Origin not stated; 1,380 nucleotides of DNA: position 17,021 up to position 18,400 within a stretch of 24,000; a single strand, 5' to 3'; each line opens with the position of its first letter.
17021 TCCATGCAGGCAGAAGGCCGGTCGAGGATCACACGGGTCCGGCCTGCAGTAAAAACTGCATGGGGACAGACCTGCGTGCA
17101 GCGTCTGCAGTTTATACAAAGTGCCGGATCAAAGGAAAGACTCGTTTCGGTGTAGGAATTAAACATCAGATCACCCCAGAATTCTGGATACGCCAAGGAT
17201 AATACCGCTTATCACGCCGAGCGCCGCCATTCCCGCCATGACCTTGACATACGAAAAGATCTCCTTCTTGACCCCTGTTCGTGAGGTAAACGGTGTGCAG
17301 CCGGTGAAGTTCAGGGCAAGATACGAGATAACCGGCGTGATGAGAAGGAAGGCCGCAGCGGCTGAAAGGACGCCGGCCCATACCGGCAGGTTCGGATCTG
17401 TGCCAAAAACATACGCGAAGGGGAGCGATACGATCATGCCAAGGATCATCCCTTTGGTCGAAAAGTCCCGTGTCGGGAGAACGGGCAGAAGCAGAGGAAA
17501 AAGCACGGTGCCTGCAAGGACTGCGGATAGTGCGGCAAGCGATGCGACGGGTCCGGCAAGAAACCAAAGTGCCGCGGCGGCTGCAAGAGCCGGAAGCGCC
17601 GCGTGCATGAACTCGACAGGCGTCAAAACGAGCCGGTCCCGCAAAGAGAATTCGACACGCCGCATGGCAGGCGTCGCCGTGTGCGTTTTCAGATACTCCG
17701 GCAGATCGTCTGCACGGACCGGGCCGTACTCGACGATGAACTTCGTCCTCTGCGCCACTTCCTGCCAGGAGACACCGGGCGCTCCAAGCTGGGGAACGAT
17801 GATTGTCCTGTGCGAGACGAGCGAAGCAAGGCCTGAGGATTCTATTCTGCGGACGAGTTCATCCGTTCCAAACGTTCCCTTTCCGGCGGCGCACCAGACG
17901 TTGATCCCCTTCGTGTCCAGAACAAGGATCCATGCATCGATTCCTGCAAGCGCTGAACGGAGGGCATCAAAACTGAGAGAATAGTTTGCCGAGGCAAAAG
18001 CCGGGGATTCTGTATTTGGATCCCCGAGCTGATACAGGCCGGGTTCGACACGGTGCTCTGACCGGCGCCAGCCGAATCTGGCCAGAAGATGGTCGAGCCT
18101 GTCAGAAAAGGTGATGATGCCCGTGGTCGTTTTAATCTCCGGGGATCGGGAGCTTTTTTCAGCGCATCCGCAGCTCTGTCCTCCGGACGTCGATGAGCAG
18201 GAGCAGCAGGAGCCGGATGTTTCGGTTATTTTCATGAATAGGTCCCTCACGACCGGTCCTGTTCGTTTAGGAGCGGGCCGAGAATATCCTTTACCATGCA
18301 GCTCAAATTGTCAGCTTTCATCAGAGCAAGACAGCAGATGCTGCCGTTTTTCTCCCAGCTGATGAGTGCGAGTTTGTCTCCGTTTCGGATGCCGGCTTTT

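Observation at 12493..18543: hgcAB physically fused to a complete arsenic-type detoxification/efflux unit in one 11-gene co-directional cluster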

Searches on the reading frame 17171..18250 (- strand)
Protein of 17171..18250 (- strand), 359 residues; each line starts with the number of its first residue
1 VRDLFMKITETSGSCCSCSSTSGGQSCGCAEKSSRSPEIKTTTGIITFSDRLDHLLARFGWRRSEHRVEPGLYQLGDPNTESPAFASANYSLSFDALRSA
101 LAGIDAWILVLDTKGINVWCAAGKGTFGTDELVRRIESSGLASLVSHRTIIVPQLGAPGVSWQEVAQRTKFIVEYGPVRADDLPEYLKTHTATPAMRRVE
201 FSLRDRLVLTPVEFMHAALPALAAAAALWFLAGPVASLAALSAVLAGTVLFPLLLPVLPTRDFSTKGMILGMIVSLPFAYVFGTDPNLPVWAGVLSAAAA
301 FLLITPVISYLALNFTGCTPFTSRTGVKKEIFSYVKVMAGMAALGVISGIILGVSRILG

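Call 3: search_protein_families(library=pfam, proteins=[window:17171-18250:-], max_evalue=0.01)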
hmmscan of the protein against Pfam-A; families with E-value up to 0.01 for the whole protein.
window:17171-18250:- (359 aa): 1 family
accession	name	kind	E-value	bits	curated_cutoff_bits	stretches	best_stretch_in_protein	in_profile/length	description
PF03599.22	CdhD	-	1.4e-13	50.8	24.8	1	64-158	264-360/387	CO dehydrogenase/acetyl-CoA synthase delta subunit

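Call 4: search_protein_families(library=ncbifam, proteins=[window:17171-18250:-], max_evalue=0.01)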
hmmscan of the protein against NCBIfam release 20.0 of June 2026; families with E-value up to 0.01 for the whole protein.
window:17171-18250:- (359 aa): 3 families
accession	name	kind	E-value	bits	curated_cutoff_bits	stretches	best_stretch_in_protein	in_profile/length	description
NF040863.1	HgcA_corrinoid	equivalog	1.2e-129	432.2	275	1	41-351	3-321/325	mercury methylation corrinoid protein HgcA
NF043039.1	HgcAB_like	equivalog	4.5e-60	204.1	285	1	61-324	9-281/350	HgcAB-like fusion protein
NF003195.0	PRK04165.1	equivalog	4.5e-19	68.7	306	1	66-191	322-447/450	acetyl-CoA decarbonylase/synthase complex subunit gamma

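Call 14: find_encoding_contigs(protein=window:17171-18235:-, flank=10000, max_places=6)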
Protein window:17171-18235:- (354 aa): 4 contigs read that carry it; 2 places shown.
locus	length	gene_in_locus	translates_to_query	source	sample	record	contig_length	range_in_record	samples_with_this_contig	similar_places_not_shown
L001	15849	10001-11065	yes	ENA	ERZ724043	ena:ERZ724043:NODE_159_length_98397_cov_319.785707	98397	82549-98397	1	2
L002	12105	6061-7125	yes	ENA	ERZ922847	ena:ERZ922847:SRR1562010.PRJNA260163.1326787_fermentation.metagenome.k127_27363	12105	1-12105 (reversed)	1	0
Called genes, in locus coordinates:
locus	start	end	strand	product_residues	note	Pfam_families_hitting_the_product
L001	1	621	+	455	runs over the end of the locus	PF00171:Aldedh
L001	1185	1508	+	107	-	-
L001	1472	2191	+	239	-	-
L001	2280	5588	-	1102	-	PF13643:DUF4145, PF04313:HSDR_N (weak), PF00270:DEAD, PF04851:ResIII, PF18766:SWI2_SNF2, PF00271:Helicase_C (weak), PF08463:EcoEI_R_C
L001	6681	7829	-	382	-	PF01420:Methylase_S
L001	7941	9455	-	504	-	PF12161:HsdM_N, PF02384:N6_Mtase, PF01170:UPF0020, PF07669:Eco57I (weak)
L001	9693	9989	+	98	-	PF04014:MazE_antitoxin (weak)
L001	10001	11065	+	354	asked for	PF03599:CdhD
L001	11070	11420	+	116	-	PF00037:Fer4 (weak), PF12797:Fer4_2 (faint), PF12837:Fer4_6 (weak), PF13237:Fer4_10, PF14697:Fer4_21 (weak), PF12838:Fer4_7 (weak), PF13187:Fer4_9, PF13484:Fer4_16 (faint)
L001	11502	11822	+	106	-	PF06953:ArsD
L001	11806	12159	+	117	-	PF12840:HTH_20 (weak), PF01022:HTH_5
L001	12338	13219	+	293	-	PF03773:ArsP_1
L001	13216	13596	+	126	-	PF01451:LMWPc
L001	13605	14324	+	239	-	PF18978:DUF5714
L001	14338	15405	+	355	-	PF01758:SBF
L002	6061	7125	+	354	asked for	PF03599:CdhD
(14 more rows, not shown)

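Call 15: find_homologous_proteins(query=window:17171-18235:-, max_evalue=1e-20)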
Query window:17171-18235:- (354 aa): 8000 proteins with E <= 1e-20 among 8000 candidates; the best 120 are listed.
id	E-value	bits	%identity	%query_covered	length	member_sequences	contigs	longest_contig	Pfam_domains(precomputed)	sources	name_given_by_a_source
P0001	1.0e-212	724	92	100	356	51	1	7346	PF03599.23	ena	-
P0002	4.7e-199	679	86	100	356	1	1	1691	PF03599.23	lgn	-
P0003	5.6e-199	678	87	100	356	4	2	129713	PF03599.23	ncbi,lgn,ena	-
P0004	1.5e-196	671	86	100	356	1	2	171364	PF03599.23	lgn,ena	-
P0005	3.2e-195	666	85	100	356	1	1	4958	PF03599.23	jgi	jgi:hypothetical protein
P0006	1.7e-194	664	85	100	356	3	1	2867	PF03599.23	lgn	-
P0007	2.6e-193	660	85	100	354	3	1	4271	PF03599.23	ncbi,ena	-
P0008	3.5e-193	659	84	99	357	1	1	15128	PF03599.23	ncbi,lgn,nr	ncbi:MAG TPA: mercury methylation corrinoid protein HgcA [Methanocorpusculum sp.]|nr:mercury methyla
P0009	5.1e-193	659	83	100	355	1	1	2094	PF03599.23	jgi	-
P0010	1.3e-192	658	85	100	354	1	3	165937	PF03599.23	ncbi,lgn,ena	-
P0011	2.3e-188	644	84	100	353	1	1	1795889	PF03599.23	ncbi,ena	-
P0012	1.4e-178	611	80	96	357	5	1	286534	PF03599.23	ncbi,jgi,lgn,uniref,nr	ncbi:MAG: mercury methylation corrinoid protein HgcA [Methanocorpusculum sp.]|uniref:mercury methyla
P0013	4.6e-175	600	79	96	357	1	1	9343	PF03599.23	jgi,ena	-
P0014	2.1e-174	598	74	100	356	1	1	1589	PF03599.23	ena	-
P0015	9.5e-168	576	73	100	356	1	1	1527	PF03599.23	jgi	jgi:hypothetical protein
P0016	1.0e-166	572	72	100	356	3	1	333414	PF03599.23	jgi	jgi:hypothetical protein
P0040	7.8e-160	550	71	99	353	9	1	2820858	PF03599.23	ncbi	ncbi:mercury methylation corrinoid protein HgcA [Methanoregula formicica]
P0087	2.9e-157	541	70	98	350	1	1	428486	PF03599.23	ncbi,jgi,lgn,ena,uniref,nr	ncbi:mercury methylation corrinoid protein HgcA [Methanoregula sp.]|uniref:mercury methylation corri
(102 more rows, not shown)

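Call 17: find_related_loci(query=A1, collection=genome_contigs, flank=10000)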
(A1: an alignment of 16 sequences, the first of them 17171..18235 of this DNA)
Query A1 (354 aa) in genome_contigs; peptide patterns used: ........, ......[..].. (x = any residue, [..] = any of these).
600 stretches matched a pattern (row limit reached: there are more); 597 encode a relative of the query (tblastn E <= 1e-3); the best 80 are kept; 80 distinct loci.
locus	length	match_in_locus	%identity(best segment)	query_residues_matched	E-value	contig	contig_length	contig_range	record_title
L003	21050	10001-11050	65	4-354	6e-151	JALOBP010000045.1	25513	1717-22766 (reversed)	MAG: Methanoregula sp. isolate SO_2017_LW3 bin 26 NODE_4886_length_25513_cov_1.390136_LW162_2017, whole genome shotgun s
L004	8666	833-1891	70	1-354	4e-151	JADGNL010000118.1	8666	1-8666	MAG: Methanomicrobiales archaeon isolate Chersky_702 k127_9674914, whole genome shotgun sequence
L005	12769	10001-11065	69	1-354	3e-149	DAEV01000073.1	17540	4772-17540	MAG TPA_asm: Methanolinea sp. UBA473 UBA473_contig_23753, whole genome shotgun sequence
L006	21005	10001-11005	65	20-354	6e-144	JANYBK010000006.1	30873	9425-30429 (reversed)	MAG: Methanomicrobiales archaeon isolate GL140_5_metabat_83 GL140_5_k141_1260259, whole genome shotgun sequence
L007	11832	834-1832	69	22-354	1e-142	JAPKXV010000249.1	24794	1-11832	MAG: Methanoregula sp. isolate LacPavin_0419_WC90_MAG_52_8 LacPavin_0419_WC90_scaffold_247807, whole genome shotgun sequ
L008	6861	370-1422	58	5-352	2e-138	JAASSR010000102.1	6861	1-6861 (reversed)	MAG: Methanolobus sp. isolate KhS_metabat.2 KhS_C6100, whole genome shotgun sequence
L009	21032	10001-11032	65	11-354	3e-136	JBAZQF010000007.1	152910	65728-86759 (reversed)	MAG: Methanoregula sp. isolate SO_2017_SWC_47 scaffold_125_c1_LP-4_2017, whole genome shotgun sequence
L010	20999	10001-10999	62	22-354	3e-135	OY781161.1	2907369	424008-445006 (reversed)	MAG: uncultured Methanoregula sp. isolate bdb6c56a-0f97-41a9-9319-40fe56c94967 genome assembly, chromosome: 1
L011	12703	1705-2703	68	22-354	2e-135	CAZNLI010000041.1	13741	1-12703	MAG TPA_asm: uncultured Methanoregula sp. isolate SRP089250_co1_530 genome assembly, contig: NODE_7858_length_13741_cov_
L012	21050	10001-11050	60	4-354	5e-134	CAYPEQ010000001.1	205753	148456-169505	MAG TPA_asm: uncultured Methanoregula sp. isolate binchicken_co3_514 genome assembly, contig: NODE_77_length_205753_cov_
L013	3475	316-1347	60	5-337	1e-136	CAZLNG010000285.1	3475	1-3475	MAG TPA_asm: uncultured Methanosarcinales archaeon isolate binchicken_co158_90 genome assembly, contig: NODE_20848_lengt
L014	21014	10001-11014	64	9-354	2e-132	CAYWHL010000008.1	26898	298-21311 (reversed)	MAG TPA_asm: uncultured Methanoregula sp. isolate SRP178699_co1_135 genome assembly, contig: NODE_1981_length_26898_cov_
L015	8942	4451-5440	62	20-337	5e-129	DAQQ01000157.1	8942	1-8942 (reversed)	MAG TPA_asm: Methanosarcina sp. UBA7 UBA7_contig_737, whole genome shotgun sequence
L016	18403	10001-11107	57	1-354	3e-124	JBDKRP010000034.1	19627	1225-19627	MAG: Methanoregulaceae archaeon isolate 5_bin.90 c_000000278082, whole genome shotgun sequence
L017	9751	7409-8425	58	12-353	5e-122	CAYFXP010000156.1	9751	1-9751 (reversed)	MAG TPA_asm: uncultured Syntrophobacterales bacterium isolate ERP108616_co1_46 genome assembly, contig: k119_45556, whol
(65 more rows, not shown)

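Call 19: find_encoding_contigs(protein=P0003, flank=9000, max_places=2)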
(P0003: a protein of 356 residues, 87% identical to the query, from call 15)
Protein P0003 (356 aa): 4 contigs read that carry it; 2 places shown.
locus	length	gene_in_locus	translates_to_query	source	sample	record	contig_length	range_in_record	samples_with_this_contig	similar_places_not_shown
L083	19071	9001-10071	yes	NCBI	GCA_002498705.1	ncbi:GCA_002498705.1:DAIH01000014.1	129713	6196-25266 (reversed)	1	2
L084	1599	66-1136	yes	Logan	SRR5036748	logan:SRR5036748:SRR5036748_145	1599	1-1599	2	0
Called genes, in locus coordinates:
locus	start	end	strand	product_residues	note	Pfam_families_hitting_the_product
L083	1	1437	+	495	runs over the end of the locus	PF00144:Beta-lactamase, PF11954:DUF3471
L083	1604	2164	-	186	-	PF18306:LDcluster4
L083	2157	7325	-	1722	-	PF00535:Glycos_transf_2, PF03848:TehB (weak), PF05401:NodS (weak), PF08241:Methyltransf_11, PF08242:Methyltransf_12, PF13489:Methyltransf_23, PF13649:Methyltransf_25, PF13847:Methyltransf_31, +1 more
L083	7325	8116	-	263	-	PF03721:UDPG_MGDP_dh_N, PF00984:UDPG_MGDP_dh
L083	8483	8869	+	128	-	PF08238:Sel1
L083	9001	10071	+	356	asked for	PF03599:CdhD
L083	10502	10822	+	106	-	PF06953:ArsD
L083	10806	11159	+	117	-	PF12840:HTH_20 (weak), PF01022:HTH_5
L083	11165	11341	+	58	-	-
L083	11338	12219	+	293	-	PF03773:ArsP_1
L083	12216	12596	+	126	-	PF01451:LMWPc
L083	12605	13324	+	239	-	PF18978:DUF5714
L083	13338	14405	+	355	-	PF01758:SBF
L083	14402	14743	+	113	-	PF08859:DGC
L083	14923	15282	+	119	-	PF04475:DUF555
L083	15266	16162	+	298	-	PF00294:PfkB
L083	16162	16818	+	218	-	PF01902:Diphthami_syn_2_N, PF28410:Diphthami_syn_2_C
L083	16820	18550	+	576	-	PF09843:DUF2070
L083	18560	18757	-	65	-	-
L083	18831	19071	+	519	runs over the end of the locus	PF01541:GIY-YIG, PF27096:UvrC_M, PF02151:UVR (weak), PF22920:UvrC_RNaseH, PF08459:UvrC_RNaseH_dom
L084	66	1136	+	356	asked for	PF03599:CdhD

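Call 20: find_encoding_contigs(protein=P0011, flank=9000, max_places=2)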
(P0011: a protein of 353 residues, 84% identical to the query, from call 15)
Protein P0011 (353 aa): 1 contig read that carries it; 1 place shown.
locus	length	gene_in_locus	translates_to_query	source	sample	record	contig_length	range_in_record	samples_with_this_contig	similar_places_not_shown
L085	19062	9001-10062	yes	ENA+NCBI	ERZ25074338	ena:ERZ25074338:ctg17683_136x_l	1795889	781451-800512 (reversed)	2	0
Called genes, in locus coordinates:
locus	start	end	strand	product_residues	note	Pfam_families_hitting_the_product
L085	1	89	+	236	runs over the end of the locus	PF01891:CbiM, PF13190:PDGLE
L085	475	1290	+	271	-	PF05598:DUF772, PF01609:DDE_Tnp_1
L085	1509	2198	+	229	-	PF01507:PAPS_reduct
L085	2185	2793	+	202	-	PF00117:GATase, PF01174:SNO (faint)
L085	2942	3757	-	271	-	PF05598:DUF772, PF01609:DDE_Tnp_1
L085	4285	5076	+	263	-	PF00106:adh_short, PF08659:KR, PF13561:adh_short_C2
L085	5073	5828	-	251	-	PF01022:HTH_5 (faint)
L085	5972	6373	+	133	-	PF07747:MTH865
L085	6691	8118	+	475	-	PF00144:Beta-lactamase, PF11954:DUF3471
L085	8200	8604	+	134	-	PF21805:Imm5_like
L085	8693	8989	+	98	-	PF04014:MazE_antitoxin (weak)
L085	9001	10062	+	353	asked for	PF03599:CdhD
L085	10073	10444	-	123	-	-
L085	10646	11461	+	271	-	PF05598:DUF772, PF01609:DDE_Tnp_1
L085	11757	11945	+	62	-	PF05598:DUF772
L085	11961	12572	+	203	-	PF01609:DDE_Tnp_1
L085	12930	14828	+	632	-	PF08497:Radical_SAM_N, PF04055:Radical_SAM (weak), PF11842:DUF3362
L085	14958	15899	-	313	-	PF05598:DUF772, PF01609:DDE_Tnp_1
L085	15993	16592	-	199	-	PF09888:DUF2115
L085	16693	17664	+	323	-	PF03741:TerC (weak), PF04332:DUF475, PF03741:TerC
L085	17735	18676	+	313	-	PF05598:DUF772, PF01609:DDE_Tnp_1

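Call 21: find_encoding_contigs(protein=P0012, flank=9000, max_places=2)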
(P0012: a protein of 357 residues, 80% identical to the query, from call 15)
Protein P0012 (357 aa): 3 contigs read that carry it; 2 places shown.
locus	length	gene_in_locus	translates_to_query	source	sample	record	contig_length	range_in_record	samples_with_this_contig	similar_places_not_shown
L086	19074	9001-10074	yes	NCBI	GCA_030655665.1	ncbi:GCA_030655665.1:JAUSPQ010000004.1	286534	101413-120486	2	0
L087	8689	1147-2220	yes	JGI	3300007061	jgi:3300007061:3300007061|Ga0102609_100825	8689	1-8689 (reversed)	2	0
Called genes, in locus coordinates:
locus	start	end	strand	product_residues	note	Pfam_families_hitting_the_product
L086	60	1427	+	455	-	PF00171:Aldedh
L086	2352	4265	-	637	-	-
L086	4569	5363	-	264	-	PF01978:TrmB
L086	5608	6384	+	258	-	PF00106:adh_short, PF08659:KR, PF13561:adh_short_C2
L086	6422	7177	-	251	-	PF01022:HTH_5 (weak)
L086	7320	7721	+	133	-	PF07747:MTH865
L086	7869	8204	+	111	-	PF21805:Imm5_like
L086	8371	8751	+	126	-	PF08238:Sel1 (weak)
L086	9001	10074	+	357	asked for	PF03599:CdhD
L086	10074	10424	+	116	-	PF12838:Fer4_7 (faint), PF00037:Fer4 (weak), PF12797:Fer4_2 (faint), PF12837:Fer4_6 (weak), PF13237:Fer4_10 (weak), PF14697:Fer4_21 (weak), PF13187:Fer4_9 (weak), PF00037:Fer4 (weak)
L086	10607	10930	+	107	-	PF06953:ArsD, PF13192:Thioredoxin_3 (weak)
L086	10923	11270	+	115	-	PF01022:HTH_5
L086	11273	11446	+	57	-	-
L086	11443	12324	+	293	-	PF03773:ArsP_1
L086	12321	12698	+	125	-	PF01451:LMWPc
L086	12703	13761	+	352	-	PF13593:SBF_like (weak), PF01758:SBF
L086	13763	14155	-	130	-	PF01022:HTH_5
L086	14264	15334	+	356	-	PF03773:ArsP_1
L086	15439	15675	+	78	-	PF13192:Thioredoxin_3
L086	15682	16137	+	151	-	PF08859:DGC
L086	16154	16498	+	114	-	PF08859:DGC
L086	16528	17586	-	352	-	PF13588:HSDR_N_2, PF04313:HSDR_N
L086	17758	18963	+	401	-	PF01553:Acyltransferase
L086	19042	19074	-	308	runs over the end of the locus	-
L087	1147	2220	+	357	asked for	PF03599:CdhD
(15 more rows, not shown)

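Call 32: find_encoding_contigs(protein=P0010, flank=9000, max_places=2)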
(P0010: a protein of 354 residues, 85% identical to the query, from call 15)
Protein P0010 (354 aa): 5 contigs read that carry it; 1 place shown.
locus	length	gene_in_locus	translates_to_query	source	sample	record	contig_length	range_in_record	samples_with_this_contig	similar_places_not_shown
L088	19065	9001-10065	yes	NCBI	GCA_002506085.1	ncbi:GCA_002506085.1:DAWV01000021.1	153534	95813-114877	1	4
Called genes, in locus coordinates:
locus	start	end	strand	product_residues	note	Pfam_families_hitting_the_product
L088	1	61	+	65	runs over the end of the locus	PF00125:Histone, PF00808:CBFD_NFYB_HMF, PF02291:TFIID-31kDa (weak), PF02969:TAF (weak), PF07524:Bromo_TP, PF15511:CENP-T_C, PF15630:CENP-S (weak)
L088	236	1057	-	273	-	PF01026:TatD_DNase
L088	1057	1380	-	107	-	PF04038:DHNA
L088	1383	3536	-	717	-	PF17207:MCM_OB, PF00493:MCM, PF01078:Mg_chelatase (weak), PF17855:MCM_lid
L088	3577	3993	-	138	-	PF03061:4HBT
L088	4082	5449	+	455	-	PF00171:Aldedh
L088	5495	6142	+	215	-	-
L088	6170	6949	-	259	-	PF01978:TrmB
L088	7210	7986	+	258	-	PF00106:adh_short, PF08659:KR, PF13561:adh_short_C2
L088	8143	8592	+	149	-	PF21805:Imm5_like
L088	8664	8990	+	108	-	PF04014:MazE_antitoxin (weak)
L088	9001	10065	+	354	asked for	PF03599:CdhD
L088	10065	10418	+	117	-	PF00037:Fer4 (weak), PF12797:Fer4_2 (faint), PF12837:Fer4_6 (weak), PF13237:Fer4_10, PF14697:Fer4_21, PF12838:Fer4_7 (weak), PF13187:Fer4_9, PF13484:Fer4_16 (faint)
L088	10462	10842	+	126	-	PF08238:Sel1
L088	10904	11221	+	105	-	PF06953:ArsD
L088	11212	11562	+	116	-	PF01022:HTH_5, PF12840:HTH_20 (faint)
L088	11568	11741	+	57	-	-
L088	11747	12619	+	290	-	PF03773:ArsP_1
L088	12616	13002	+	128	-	PF01451:LMWPc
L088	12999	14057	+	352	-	PF01758:SBF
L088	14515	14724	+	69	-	-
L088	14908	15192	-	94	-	-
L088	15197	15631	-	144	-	-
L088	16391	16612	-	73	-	-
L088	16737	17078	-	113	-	PF01934:HepT-like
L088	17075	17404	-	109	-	PF01909:NTP_transf_2, PF18765:Polbeta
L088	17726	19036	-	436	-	PF01637:ATPase_2 (faint), PF13173:AAA_14, PF13635:DUF4143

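Call 33: find_encoding_contigs(protein=P0008, flank=9000, max_places=1)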
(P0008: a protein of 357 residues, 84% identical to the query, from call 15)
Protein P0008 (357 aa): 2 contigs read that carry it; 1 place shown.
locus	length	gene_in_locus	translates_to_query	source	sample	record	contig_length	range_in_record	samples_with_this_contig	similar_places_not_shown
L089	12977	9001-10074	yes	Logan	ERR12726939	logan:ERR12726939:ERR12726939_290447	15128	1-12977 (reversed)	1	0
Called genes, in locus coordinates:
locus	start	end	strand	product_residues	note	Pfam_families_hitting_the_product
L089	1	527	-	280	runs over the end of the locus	PF13353:Fer4_12, PF04055:Radical_SAM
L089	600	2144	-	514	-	PF13091:PLDc_2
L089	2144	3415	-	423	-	-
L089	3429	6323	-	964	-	PF00270:DEAD (weak), PF13086:AAA_11, PF13245:AAA_19 (weak), PF13604:AAA_30 (weak), PF13086:AAA_11, PF13087:AAA_12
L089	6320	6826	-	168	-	-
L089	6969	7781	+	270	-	-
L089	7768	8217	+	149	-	PF21805:Imm5_like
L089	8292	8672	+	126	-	PF08238:Sel1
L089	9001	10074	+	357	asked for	PF03599:CdhD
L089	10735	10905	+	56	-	PF08238:Sel1 (weak)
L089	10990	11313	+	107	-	PF06953:ArsD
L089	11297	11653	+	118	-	PF12840:HTH_20 (weak), PF01022:HTH_5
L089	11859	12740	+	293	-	PF03773:ArsP_1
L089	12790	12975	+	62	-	?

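Call 34: find_encoding_contigs(protein=P0016, flank=9000, max_places=1)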
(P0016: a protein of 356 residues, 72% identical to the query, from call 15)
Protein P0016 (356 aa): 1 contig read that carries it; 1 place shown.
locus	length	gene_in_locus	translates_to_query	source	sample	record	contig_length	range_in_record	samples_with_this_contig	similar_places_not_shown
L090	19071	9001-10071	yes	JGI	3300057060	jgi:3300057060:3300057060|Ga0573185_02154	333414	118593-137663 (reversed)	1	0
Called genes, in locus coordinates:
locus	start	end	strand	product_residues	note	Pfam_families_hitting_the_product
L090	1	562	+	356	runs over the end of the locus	PF03773:ArsP_1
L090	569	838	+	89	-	-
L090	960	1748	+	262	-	PF03807:F420_oxidored, PF14748:P5CR_dimer (weak)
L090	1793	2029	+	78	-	PF13192:Thioredoxin_3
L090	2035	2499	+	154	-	PF08859:DGC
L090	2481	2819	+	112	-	PF02943:FeThRed_B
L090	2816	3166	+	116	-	PF08859:DGC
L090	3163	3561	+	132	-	PF10865:DUF2703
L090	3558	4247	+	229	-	PF02593:DUF166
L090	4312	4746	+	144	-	PF09719:C_GCAxxG_C_C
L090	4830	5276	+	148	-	PF09719:C_GCAxxG_C_C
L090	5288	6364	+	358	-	PF01758:SBF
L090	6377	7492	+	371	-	PF01451:LMWPc, PF02518:HATPase_c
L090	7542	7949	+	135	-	PF01451:LMWPc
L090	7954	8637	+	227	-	PF04208:MtrA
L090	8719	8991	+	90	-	PF04014:MazE_antitoxin (weak)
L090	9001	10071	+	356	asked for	PF03599:CdhD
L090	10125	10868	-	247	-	-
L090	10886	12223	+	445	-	PF00753:Lactamase_B, PF12706:Lactamase_B_2 (weak), PF22505:RNase_J_b_CASP, PF07521:RMMBL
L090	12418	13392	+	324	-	PF01545:Cation_efflux, PF16916:ZT_dimer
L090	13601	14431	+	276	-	PF00520:Ion_trans, PF07885:Ion_trans_2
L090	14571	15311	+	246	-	PF02596:DUF169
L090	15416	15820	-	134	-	PF01243:PNPOx_N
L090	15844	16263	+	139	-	PF02627:CMD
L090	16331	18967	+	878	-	PF01507:PAPS_reduct, PF00155:Aminotran_1_2, PF00266:Aminotran_5, PF01041:DegT_DnrJ_EryC1, PF01053:Cys_Met_Meta_PP (weak)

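Call 46: find_encoding_contigs(protein=P0040, flank=8000, max_places=1)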
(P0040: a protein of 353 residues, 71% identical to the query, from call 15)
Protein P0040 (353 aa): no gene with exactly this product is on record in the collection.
